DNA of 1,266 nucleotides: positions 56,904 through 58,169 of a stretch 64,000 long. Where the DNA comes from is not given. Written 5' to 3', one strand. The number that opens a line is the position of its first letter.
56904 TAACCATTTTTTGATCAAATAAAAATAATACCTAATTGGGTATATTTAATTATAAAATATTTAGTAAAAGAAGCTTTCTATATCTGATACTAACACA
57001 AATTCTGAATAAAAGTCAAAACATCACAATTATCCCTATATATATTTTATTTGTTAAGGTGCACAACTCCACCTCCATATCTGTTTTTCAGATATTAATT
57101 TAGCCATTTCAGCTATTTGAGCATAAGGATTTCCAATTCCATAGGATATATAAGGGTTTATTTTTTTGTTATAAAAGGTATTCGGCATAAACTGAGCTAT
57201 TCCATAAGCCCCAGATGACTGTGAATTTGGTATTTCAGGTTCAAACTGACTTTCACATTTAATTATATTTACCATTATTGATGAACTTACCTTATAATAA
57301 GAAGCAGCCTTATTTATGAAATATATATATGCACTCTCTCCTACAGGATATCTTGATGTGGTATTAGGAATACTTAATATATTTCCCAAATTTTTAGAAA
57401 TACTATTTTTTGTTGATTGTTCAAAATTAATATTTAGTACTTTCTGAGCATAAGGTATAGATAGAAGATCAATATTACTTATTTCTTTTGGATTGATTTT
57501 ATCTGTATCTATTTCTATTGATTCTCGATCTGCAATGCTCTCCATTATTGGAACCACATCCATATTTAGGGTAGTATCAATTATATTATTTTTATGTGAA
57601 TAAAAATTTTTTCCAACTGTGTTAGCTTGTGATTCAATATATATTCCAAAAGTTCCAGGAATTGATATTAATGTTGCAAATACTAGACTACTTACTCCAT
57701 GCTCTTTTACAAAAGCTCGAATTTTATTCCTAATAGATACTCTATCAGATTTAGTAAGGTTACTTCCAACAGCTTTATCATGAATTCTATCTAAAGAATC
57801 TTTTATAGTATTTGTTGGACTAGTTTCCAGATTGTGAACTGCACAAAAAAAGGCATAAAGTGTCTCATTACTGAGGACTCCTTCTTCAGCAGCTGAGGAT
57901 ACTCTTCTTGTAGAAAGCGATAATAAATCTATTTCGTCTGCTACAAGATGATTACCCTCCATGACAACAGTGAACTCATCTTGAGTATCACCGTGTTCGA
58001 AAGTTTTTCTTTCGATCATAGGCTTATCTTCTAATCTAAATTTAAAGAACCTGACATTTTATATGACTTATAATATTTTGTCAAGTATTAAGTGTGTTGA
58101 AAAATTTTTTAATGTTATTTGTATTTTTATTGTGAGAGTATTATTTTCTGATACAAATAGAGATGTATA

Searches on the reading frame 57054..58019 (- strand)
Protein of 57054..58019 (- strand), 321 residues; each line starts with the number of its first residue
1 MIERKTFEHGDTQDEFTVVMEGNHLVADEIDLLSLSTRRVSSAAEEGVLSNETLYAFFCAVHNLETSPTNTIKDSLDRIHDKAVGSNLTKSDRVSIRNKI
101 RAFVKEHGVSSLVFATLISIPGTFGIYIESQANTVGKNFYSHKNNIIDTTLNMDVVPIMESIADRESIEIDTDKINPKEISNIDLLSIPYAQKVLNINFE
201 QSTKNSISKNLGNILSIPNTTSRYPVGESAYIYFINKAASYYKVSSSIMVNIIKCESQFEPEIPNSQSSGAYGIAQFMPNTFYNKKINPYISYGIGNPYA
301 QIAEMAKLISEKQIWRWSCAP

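Call 55: search_protein_families(library=pfam, proteins=[window:57054-58019:-], max_evalue=0.001)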
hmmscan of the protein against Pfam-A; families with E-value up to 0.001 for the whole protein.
window:57054-58019:- (321 aa): 1 family
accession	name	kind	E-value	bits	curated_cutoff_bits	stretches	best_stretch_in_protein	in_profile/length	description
PF01464.25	SLT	-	2.5e-08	33.9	21.3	1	235-286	3-52/117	Transglycosylase SLT domain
